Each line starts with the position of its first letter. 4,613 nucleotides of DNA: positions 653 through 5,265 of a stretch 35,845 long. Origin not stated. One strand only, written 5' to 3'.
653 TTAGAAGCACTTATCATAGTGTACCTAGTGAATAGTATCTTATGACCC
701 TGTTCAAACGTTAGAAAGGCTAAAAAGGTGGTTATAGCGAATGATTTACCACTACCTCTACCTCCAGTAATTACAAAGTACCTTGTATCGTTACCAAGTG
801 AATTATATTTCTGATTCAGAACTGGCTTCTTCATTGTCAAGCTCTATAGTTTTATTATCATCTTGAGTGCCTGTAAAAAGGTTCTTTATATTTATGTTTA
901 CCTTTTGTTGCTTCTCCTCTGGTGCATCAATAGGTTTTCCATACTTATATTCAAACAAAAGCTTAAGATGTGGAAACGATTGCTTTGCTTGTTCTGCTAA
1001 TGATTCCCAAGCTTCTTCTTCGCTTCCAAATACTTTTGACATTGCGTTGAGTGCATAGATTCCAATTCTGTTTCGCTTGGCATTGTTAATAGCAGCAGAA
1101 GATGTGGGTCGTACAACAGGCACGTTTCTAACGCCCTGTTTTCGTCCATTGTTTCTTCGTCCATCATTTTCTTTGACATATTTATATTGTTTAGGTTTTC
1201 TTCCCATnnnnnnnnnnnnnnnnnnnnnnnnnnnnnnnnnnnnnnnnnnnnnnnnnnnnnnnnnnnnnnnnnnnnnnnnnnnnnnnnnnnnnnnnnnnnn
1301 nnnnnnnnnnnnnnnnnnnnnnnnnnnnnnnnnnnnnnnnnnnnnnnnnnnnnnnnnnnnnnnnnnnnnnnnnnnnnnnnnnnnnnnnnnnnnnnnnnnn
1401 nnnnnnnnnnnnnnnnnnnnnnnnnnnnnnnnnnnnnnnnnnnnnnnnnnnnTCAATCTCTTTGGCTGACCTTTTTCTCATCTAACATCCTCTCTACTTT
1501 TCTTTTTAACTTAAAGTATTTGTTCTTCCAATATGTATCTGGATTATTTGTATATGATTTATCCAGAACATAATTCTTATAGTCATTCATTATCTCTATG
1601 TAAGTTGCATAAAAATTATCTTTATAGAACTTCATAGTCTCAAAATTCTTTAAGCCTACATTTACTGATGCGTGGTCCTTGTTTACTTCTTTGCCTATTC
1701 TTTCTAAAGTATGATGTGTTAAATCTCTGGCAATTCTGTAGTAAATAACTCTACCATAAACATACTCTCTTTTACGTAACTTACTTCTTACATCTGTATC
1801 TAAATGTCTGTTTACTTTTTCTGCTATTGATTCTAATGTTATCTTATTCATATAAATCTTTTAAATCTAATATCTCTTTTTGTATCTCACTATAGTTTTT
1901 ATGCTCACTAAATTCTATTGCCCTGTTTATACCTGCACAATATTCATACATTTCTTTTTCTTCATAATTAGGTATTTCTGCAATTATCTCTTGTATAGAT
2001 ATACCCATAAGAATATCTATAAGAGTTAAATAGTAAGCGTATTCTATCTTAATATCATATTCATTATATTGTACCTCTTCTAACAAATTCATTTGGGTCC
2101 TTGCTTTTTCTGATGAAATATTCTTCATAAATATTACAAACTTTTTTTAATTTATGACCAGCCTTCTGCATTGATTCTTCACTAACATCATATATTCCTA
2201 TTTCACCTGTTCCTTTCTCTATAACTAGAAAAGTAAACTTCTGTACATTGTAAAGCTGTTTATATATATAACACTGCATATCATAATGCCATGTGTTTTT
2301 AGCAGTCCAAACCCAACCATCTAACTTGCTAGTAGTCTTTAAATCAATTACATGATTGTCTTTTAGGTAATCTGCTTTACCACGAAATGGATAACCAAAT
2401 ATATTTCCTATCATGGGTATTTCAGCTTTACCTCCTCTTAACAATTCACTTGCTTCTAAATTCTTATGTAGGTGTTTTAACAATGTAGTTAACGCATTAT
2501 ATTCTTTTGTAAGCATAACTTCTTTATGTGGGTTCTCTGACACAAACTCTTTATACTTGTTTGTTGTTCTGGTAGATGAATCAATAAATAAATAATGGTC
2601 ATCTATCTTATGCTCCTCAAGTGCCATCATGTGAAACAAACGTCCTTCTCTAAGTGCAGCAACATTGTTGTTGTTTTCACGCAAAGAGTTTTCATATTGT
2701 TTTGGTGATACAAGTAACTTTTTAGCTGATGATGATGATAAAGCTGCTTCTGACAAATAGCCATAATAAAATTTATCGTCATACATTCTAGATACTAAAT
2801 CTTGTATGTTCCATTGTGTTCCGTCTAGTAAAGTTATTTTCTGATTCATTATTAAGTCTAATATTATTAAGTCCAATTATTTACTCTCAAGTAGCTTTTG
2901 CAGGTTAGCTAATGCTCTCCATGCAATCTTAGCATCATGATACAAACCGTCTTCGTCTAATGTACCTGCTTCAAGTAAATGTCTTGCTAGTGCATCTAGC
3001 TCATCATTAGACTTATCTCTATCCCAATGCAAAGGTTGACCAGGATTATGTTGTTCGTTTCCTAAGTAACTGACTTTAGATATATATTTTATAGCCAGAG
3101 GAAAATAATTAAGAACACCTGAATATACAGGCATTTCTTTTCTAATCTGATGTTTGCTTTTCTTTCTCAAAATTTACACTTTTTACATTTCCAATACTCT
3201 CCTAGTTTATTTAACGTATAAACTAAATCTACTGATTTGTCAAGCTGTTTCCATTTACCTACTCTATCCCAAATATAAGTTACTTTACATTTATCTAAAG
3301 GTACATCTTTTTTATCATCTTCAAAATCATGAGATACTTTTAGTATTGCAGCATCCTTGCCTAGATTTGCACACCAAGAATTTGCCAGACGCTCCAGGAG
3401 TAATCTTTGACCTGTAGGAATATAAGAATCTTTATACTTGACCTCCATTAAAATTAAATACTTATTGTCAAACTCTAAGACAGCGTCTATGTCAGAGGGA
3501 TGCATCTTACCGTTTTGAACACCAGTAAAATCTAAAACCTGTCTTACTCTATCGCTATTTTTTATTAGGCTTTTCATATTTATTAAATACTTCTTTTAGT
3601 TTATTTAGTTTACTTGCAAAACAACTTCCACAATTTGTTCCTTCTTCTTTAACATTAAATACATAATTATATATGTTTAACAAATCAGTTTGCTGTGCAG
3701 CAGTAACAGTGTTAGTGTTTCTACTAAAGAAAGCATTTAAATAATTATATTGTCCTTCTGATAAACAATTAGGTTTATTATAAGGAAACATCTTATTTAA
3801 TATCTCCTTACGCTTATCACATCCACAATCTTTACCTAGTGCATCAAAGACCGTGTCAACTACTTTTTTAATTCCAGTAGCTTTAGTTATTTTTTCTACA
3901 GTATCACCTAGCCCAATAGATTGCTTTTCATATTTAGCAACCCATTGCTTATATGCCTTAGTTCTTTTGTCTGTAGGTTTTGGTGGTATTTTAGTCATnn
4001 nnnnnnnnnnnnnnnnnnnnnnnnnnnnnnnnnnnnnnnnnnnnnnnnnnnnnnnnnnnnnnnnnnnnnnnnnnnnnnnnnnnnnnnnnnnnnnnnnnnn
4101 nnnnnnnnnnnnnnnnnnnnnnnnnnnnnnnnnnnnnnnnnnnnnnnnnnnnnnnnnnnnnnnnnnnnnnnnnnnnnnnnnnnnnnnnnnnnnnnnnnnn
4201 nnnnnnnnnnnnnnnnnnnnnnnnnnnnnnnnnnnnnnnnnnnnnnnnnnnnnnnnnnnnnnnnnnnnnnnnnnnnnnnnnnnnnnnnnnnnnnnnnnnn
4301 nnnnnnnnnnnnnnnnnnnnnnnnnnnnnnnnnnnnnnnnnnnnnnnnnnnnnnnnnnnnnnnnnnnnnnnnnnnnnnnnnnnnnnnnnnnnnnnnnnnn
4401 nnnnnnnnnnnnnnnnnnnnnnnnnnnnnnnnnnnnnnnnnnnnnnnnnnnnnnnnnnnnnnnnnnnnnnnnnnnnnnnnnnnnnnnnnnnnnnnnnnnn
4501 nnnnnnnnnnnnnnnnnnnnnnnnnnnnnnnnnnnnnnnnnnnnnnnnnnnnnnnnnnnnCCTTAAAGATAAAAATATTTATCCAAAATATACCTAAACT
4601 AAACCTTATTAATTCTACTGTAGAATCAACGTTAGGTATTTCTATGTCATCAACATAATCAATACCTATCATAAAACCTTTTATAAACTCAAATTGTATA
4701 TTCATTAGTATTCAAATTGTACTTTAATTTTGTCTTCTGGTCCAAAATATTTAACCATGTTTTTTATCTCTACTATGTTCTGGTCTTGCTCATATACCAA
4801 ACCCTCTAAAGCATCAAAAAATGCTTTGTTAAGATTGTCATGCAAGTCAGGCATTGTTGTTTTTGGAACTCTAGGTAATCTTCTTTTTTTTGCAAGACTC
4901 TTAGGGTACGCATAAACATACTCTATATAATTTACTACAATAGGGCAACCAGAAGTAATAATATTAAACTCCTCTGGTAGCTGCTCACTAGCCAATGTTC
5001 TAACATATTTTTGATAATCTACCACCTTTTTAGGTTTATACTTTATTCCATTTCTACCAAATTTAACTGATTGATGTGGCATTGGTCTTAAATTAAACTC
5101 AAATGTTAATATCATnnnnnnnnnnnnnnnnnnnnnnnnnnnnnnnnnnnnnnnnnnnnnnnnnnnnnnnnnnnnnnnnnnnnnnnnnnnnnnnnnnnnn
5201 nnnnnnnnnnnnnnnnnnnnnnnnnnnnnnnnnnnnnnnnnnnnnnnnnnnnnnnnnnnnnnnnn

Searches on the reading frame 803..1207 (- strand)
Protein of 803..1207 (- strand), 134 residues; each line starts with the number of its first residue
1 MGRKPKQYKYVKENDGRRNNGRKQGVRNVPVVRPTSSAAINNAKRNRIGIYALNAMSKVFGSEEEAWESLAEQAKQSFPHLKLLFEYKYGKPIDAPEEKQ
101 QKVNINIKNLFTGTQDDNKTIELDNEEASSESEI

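Call 9: search_protein_families(library=pfam, proteins=[window:803-1207:-], max_evalue=0.01)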
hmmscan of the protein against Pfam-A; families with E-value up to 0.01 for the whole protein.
window:803-1207:- (134 aa): 0 families

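Call 11: search_protein_families(library=phrogs, proteins=[window:803-1207:-], max_evalue=0.01)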
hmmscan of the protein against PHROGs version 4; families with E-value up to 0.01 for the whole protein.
window:803-1207:- (134 aa): 0 families

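Call 60: search_protein_families(library=pfam, alignment_id=A1, max_evalue=1)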
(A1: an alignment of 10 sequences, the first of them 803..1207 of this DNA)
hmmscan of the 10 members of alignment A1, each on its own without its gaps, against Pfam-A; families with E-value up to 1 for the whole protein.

A. member 1, window:803-1207:- (134 aa): 0 families

B. families by the number of members that match (of 10 scanned): 4 families
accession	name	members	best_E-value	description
PF18932.5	DUF5681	2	0.027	Family of unknown function (DUF5681)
PF20190.3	DUF6553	1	0.018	Family of unknown function (DUF6553)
PF13467.12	RHH_4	1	0.088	Ribbon-helix-helix domain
PF12663.12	DUF3788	1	0.22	Protein of unknown function (DUF3788)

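Call 61: search_solved_structures(query=A1, max_evalue=1)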
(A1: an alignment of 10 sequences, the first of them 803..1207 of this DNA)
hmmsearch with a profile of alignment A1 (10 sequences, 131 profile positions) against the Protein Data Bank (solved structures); distinct sequences matched with E-value up to 1: 0.

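Call 95: search_protein_families(library=ncbifam, proteins=[window:803-1207:-], max_evalue=0.01)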
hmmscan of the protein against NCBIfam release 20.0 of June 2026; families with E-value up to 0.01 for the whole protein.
window:803-1207:- (134 aa): 0 families

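Call 103: find_homologous_proteins(query=window:803-1207:-, max_evalue=0.001)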
Query window:803-1207:- (134 aa): 196 proteins with E <= 0.001 among 197 candidates; the best 120 are listed.
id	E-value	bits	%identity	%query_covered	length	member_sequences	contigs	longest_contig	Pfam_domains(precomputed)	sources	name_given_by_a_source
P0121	1.1e-79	283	98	100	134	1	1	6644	-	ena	-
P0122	7.8e-79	280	98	100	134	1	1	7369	-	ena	-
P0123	7.2e-75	267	94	98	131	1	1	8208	-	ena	-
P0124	5.1e-74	264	93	97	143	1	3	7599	-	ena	-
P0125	8.2e-74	264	91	100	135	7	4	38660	-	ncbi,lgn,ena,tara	tara:strand:- start:3273 stop:3680 length:408 start_codon:yes stop_codon:yes gene_type:complete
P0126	1.1e-73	263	92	98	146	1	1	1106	-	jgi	-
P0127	2.0e-73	262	92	98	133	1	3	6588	-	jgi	jgi:hypothetical protein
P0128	2.5e-73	262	92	97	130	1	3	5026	-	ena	-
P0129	2.8e-73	262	92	98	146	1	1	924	-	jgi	-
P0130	3.8e-73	261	92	98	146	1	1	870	-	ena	-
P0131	4.3e-73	261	92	98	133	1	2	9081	-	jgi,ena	-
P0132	6.9e-73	261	92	98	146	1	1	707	-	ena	-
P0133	7.7e-73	260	91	98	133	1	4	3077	-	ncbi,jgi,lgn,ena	-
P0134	9.7e-73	260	91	98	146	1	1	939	-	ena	-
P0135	1.0e-72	260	95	100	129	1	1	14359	-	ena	-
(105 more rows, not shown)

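Call 110: predict_structure(alignment_id=A3)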
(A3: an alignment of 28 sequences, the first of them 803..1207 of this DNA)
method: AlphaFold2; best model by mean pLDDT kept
length: 134 residues; sequences in the alignment: 28
mean_pLDDT: 61.3   pTM: 0.26
mean pLDDT of the five models: 61.3, 58.6, 57.3, 57.1, 55.9
residues with pLDDT >= 90: 0; 70-90: 47; 50-70: 64; < 50: 23
segments of 3 or more residues with pLDDT < 50: 112-114, 116-134
pLDDT, mean of each block of 10 residues (from residue 1): 57 55 58 68 77 79 78 66 73 57 56 47 37 37
secondary structure, 60 per line:
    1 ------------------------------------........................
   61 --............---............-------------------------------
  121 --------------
elements in order: H37-60 H63-74 H78-89

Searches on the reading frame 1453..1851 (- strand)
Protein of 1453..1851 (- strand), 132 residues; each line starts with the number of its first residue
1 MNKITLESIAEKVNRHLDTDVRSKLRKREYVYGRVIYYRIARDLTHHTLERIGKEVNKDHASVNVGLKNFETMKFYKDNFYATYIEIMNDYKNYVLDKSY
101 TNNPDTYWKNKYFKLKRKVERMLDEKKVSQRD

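Call 9: search_protein_families(library=pfam, proteins=[window:1453-1851:-], max_evalue=0.01)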
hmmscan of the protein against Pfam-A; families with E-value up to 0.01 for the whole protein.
window:1453-1851:- (132 aa): 1 family
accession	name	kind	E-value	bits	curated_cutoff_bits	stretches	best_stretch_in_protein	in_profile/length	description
PF08299.17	Bac_DnaA_C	-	2.6e-09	37.4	31.5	1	9-66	4-65/69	Bacterial dnaA protein helix-turn-helix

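Call 11: search_protein_families(library=phrogs, proteins=[window:1453-1851:-], max_evalue=0.01)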
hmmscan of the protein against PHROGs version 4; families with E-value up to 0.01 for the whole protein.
window:1453-1851:- (132 aa): 1 family
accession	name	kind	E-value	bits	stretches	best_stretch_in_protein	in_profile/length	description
phrog_34542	-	unknown function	0.0027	18.9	1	6-87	9-90/153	-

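Call 95: search_protein_families(library=ncbifam, proteins=[window:1453-1851:-], max_evalue=0.01)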
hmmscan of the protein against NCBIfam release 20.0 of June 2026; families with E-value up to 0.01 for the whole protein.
window:1453-1851:- (132 aa): 2 families
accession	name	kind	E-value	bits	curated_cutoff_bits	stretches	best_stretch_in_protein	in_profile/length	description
TIGR00362.1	DnaA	equivalog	3.1e-09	36.4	343.9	1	2-89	344-435/437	chromosomal replication initiator protein DnaA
NF001154.0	PRK00149.3-3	equivalog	1.8e-05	23.9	410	1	3-89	365-456/462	chromosomal replication initiator protein DnaA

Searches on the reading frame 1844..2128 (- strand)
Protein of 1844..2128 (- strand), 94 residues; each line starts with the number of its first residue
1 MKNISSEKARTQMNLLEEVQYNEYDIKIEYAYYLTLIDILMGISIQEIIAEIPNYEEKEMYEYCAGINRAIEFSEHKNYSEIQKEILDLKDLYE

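Call 9: search_protein_families(library=pfam, proteins=[window:1844-2128:-], max_evalue=0.01)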
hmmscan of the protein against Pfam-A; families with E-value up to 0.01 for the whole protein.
window:1844-2128:- (94 aa): 1 family
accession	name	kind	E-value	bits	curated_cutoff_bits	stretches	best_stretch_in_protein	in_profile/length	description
PF15571.11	Imm44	-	0.0051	17.5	25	1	21-64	74-118/126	Immunity protein 44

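Call 11: search_protein_families(library=phrogs, proteins=[window:1844-2128:-], max_evalue=0.01)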
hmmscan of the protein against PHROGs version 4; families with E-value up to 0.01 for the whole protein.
window:1844-2128:- (94 aa): 0 families

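Call 106: search_protein_families(library=padloc, proteins=[window:1844-2128:-], max_evalue=0.01)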
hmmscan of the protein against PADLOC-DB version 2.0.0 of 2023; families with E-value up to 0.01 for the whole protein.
window:1844-2128:- (94 aa): 0 families

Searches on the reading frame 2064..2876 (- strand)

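Call 9: search_protein_families(library=pfam, proteins=[window:2064-2876:-], max_evalue=0.01)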
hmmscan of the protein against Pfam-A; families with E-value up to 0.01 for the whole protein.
window:2064-2876:- (270 aa): 1 family
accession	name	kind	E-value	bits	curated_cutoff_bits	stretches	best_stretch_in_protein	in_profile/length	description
PF12684.13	DUF3799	-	9.1e-24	84.9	26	1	47-251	1-212/233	PDDEXK-like domain of unknown function (DUF3799)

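Call 11: search_protein_families(library=phrogs, proteins=[window:2064-2876:-], max_evalue=0.01)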
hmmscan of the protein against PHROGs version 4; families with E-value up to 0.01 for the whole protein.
window:2064-2876:- (270 aa): 3 families
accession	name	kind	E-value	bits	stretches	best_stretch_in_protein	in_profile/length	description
phrog_412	-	DNA, RNA and nucleotide metabolism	4.8e-34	119.4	1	34-253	146-384/440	exonuclease VIII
phrog_1227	-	DNA, RNA and nucleotide metabolism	1.4e-13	51.7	1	106-249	73-231/268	exonuclease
phrog_1990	-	DNA, RNA and nucleotide metabolism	0.0048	17.3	1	165-252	112-213/290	Cas4-domain exonuclease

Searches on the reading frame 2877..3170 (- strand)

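Call 49: search_protein_families(library=pfam, proteins=[window:2877-3170:-], max_evalue=0.01)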
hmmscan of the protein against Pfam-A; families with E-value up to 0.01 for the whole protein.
window:2877-3170:- (97 aa): 1 family
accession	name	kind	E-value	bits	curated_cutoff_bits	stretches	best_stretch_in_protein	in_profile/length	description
PF18909.5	dGTP_diPhyd_N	-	8.9e-07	29.2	27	1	19-95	17-92/99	dATP/dGTP diphosphohydrolase, N-terminal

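Call 50: search_protein_families(library=phrogs, proteins=[window:2877-3170:-], max_evalue=0.01)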
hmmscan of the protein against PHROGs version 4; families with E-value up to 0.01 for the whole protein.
window:2877-3170:- (97 aa): 1 family
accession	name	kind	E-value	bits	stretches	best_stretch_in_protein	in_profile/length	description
phrog_27780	-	unknown function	1.3e-27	98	1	9-95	12-99/255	-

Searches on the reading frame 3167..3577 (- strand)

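Call 49: search_protein_families(library=pfam, proteins=[window:3167-3577:-], max_evalue=0.01)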
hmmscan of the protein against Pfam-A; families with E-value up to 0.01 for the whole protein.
window:3167-3577:- (136 aa): 1 family
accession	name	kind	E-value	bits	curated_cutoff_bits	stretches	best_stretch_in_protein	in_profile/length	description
PF22558.3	REase-ARP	-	0.0095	16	27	0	25-55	119-149/270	Restriction Endonuclease associating with ARP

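Call 50: search_protein_families(library=phrogs, proteins=[window:3167-3577:-], max_evalue=0.01)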
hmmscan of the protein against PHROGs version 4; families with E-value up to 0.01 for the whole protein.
window:3167-3577:- (136 aa): 0 families

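Call 106: search_protein_families(library=padloc, proteins=[window:3167-3577:-], max_evalue=0.01)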
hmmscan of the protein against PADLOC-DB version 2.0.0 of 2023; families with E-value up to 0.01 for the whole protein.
window:3167-3577:- (136 aa): 0 families

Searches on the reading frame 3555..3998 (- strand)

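Call 49: search_protein_families(library=pfam, proteins=[window:3555-3998:-], max_evalue=0.01)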
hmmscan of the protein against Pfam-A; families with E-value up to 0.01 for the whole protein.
window:3555-3998:- (147 aa): 0 families

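Call 50: search_protein_families(library=phrogs, proteins=[window:3555-3998:-], max_evalue=0.01)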
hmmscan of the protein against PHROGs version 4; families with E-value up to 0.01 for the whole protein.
window:3555-3998:- (147 aa): 1 family
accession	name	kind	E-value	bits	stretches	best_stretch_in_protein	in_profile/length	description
phrog_32048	-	unknown function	3.3e-06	28.4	1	22-140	6-117/119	-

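Call 106: search_protein_families(library=padloc, proteins=[window:3555-3998:-], max_evalue=0.01)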
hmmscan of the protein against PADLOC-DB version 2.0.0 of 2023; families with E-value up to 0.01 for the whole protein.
window:3555-3998:- (147 aa): 0 families

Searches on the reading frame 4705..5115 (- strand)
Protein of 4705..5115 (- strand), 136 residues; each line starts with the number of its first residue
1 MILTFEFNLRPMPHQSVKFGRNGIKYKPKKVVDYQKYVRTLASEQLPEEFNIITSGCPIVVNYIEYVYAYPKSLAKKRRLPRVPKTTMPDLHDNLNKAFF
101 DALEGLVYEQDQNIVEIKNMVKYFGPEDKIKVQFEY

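Call 49: search_protein_families(library=pfam, proteins=[window:4705-5115:-], max_evalue=0.01)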
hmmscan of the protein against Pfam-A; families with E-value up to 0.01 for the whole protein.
window:4705-5115:- (136 aa): 1 family
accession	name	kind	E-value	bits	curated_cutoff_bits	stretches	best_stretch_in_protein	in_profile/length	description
PF05866.16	RusA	-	8.4e-16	59.1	22.8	1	10-133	3-122/124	Endodeoxyribonuclease RusA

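Call 50: search_protein_families(library=phrogs, proteins=[window:4705-5115:-], max_evalue=0.01)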
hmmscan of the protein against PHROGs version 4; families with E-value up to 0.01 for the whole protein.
window:4705-5115:- (136 aa): 3 families
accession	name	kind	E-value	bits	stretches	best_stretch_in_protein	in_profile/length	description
phrog_140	-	DNA, RNA and nucleotide metabolism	3.5e-20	73.6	1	1-135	37-166/219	RusA-like Holliday junction resolvase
phrog_11894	-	DNA, RNA and nucleotide metabolism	0.00019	22.8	1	1-130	1-114/122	RusA-like Holliday junction resolvase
phrog_34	-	DNA, RNA and nucleotide metabolism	0.0069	17.1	0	93-117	147-174/259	RusA-like Holliday junction resolvase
